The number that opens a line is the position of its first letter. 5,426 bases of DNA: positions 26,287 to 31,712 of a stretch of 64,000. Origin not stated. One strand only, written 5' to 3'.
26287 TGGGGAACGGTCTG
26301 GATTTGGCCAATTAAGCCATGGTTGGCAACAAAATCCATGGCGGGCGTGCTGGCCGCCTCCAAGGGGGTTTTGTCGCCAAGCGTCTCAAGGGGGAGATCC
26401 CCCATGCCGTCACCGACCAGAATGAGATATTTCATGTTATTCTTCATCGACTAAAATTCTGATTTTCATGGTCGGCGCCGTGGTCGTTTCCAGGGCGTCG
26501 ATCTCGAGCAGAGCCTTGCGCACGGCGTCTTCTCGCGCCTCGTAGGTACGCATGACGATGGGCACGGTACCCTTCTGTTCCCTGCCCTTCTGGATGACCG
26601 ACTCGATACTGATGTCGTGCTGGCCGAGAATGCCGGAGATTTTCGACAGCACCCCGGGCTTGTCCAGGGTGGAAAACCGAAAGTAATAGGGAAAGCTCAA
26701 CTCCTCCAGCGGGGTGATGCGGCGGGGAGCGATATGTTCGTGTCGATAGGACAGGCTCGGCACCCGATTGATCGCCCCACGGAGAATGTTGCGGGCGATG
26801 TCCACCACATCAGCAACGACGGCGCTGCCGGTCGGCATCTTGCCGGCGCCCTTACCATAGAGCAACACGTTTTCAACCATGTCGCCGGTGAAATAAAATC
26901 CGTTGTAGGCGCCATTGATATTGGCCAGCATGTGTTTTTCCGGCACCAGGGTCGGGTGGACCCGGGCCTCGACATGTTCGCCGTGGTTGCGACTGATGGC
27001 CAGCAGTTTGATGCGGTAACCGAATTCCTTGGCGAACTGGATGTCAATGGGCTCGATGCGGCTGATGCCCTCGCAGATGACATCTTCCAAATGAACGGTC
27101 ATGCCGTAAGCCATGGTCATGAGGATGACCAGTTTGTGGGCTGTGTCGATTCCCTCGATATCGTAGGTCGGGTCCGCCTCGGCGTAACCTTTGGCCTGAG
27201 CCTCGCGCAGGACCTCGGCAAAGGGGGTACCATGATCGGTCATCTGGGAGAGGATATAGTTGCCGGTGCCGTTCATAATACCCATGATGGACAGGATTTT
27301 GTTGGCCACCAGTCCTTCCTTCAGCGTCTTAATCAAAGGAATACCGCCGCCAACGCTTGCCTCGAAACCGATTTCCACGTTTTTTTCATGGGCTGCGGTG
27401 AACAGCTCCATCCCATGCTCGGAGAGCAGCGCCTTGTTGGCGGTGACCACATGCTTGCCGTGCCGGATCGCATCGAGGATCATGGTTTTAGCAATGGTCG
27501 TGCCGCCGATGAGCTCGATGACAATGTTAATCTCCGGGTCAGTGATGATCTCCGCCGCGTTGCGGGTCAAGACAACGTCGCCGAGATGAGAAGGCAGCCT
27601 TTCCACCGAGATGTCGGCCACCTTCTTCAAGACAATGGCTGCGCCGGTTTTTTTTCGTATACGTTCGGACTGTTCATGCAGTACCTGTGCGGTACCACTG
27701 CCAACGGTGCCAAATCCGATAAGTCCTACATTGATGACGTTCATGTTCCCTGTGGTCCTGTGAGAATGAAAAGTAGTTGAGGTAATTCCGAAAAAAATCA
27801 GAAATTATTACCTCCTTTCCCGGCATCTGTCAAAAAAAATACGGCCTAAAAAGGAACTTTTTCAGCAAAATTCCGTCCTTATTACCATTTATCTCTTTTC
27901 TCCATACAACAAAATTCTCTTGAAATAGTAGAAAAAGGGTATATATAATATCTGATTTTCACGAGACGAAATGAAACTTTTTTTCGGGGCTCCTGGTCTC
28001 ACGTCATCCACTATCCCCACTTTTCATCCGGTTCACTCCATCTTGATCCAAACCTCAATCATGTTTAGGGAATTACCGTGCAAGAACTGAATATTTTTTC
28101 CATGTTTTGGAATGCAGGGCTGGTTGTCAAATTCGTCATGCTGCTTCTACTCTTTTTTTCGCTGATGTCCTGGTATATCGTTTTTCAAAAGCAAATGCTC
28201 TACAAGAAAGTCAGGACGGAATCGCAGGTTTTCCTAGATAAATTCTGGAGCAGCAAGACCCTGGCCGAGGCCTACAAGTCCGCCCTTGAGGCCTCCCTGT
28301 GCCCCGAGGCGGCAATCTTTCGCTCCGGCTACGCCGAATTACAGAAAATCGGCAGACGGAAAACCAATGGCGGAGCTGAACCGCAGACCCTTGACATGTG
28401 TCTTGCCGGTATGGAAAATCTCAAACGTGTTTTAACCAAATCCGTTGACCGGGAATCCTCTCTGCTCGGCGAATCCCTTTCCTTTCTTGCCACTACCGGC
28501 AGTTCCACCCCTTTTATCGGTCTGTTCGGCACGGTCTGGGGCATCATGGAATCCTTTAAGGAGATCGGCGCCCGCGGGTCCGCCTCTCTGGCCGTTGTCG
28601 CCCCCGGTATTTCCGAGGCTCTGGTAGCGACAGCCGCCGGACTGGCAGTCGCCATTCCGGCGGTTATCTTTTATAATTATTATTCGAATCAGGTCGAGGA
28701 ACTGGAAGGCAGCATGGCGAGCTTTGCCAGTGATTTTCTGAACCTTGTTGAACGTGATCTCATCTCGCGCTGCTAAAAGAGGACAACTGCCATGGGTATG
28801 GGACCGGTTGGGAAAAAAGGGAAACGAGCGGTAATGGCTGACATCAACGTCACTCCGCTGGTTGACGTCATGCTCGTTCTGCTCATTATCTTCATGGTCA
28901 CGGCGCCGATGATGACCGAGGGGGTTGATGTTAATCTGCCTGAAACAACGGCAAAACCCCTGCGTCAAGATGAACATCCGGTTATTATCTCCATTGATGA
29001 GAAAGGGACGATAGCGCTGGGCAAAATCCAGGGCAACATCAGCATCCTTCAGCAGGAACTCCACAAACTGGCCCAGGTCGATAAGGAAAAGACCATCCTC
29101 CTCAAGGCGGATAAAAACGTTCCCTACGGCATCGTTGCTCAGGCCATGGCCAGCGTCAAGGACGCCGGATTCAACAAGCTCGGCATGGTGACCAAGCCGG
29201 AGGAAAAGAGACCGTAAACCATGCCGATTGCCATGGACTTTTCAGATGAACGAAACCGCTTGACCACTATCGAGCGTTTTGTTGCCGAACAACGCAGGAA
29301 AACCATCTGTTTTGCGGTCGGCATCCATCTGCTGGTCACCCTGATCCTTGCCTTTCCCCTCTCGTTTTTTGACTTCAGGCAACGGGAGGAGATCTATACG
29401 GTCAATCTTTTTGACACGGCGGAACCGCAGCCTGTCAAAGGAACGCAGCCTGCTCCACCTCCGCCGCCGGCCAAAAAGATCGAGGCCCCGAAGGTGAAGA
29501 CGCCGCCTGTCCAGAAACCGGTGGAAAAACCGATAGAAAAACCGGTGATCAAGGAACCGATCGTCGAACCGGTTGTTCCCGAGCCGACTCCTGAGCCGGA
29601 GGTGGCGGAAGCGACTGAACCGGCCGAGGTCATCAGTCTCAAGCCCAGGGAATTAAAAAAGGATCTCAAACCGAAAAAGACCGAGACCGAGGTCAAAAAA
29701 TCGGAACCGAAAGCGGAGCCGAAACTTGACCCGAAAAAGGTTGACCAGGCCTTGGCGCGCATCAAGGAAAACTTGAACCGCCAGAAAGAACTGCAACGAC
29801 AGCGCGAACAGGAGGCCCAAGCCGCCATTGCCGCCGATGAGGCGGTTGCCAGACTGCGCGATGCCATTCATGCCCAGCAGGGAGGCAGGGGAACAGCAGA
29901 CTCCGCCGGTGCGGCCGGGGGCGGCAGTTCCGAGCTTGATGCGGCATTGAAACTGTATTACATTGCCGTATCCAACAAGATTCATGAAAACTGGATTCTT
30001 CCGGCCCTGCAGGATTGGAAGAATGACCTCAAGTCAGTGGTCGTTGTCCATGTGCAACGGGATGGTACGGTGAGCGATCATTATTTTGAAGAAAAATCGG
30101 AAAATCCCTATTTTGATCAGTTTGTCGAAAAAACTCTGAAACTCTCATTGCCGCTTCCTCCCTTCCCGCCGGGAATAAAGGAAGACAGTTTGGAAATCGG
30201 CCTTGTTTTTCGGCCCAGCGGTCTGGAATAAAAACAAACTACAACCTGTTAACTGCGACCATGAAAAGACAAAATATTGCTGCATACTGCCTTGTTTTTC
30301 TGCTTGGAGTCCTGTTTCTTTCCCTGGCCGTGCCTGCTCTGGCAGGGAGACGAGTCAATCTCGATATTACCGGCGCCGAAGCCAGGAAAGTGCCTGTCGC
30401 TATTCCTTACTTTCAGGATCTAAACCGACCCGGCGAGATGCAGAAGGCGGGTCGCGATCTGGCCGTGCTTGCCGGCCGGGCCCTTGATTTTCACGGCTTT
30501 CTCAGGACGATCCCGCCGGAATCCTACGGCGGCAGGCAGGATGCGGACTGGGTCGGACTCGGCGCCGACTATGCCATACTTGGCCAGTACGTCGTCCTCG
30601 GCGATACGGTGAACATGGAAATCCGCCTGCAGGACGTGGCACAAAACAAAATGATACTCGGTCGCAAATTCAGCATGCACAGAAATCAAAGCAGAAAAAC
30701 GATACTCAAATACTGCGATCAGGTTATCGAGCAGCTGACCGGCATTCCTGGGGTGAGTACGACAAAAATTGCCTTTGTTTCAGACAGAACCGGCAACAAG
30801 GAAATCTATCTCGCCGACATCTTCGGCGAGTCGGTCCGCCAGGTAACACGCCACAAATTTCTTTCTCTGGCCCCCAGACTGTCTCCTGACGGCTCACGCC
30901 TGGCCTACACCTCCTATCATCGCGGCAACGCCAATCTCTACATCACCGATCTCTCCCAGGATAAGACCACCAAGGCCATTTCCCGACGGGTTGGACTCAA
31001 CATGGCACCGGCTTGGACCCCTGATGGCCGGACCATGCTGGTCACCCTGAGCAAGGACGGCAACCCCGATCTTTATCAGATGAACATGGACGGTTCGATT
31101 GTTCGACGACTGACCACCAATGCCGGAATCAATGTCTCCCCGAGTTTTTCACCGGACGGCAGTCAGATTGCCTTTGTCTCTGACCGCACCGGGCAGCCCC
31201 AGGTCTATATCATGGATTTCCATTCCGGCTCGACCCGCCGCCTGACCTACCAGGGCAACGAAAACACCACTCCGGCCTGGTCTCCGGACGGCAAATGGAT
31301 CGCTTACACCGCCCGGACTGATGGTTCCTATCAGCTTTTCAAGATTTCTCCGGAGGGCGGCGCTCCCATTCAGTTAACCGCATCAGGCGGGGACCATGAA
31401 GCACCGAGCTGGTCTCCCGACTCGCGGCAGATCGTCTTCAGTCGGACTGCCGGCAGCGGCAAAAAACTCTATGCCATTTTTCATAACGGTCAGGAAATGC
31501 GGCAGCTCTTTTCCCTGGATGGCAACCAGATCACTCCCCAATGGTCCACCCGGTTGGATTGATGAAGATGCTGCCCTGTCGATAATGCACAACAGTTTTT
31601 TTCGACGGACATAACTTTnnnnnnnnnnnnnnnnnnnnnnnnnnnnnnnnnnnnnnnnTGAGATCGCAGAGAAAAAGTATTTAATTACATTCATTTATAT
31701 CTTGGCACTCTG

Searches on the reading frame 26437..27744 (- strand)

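Call 53: search_protein_families(library=pfam, proteins=[window:26437-27744:-], max_evalue=0.00001)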
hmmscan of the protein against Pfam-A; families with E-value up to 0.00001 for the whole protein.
window:26437-27744:- (435 aa): 3 families
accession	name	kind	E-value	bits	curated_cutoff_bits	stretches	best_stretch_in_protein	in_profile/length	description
PF00742.24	Homoserine_dh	-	5.8e-66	222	22.9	1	136-314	1-173/173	Homoserine dehydrogenase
PF03447.22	NAD_binding_3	-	1.8e-18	67.8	24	1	10-128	1-116/116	Homoserine dehydrogenase, NAD binding domain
PF01842.31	ACT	-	1.1e-09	38.3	27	1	355-419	3-65/66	ACT domain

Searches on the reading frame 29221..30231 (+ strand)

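Call 77: search_protein_families(library=pfam, proteins=[window:29221-30231:+], max_evalue=0.001)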
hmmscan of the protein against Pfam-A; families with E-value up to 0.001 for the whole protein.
window:29221-30231:+ (336 aa): 1 family
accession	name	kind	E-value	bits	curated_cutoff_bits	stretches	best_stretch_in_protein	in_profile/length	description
PF13103.11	TonB_2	-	2.7e-15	56.7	22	1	246-330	4-85/85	TonB C terminal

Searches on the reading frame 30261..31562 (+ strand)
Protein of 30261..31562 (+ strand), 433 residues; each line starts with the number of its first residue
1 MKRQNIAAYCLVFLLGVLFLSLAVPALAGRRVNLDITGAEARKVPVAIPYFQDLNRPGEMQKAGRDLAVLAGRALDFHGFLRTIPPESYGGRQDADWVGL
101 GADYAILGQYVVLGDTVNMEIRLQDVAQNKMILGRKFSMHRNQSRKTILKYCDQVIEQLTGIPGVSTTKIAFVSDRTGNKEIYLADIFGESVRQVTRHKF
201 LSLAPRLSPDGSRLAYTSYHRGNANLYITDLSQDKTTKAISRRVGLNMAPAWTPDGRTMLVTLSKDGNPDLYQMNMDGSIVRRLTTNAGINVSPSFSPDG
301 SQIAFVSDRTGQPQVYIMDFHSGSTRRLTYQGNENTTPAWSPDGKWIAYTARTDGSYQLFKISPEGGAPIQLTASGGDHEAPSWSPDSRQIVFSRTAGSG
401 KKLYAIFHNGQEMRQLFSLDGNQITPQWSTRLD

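Call 53: search_protein_families(library=pfam, proteins=[window:30261-31562:+], max_evalue=0.00001)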
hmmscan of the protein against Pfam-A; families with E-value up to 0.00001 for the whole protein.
window:30261-31562:+ (433 aa): 6 families
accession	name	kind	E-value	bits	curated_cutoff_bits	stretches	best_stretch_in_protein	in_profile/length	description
PF07676.18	PD40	-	3.6e-58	192.9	20.9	5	281-317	1-38/38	WD40-like Beta Propeller Repeat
PF00930.27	DPPIV_N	-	8.7e-13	48.2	22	0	270-351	24-119/354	Dipeptidyl peptidase IV (DPP IV) N-terminal region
PF25174.1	Beta-prop_THOC3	-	5.6e-11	42.4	305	1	208-366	11-161/272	THOC3 beta-propeller domain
PF14583.12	Pectate_lyase22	-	4.5e-08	32.7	30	0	293-319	355-381/386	Oligogalacturonate lyase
PF10647.15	Gmad1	-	3.5e-07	30.8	20.5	0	292-353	26-83/251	Lipoprotein LpqB beta-propeller domain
PF04052.18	TolB_N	-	2.4e-06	28.1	22.4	1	33-131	2-105/106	TolB amino-terminal domain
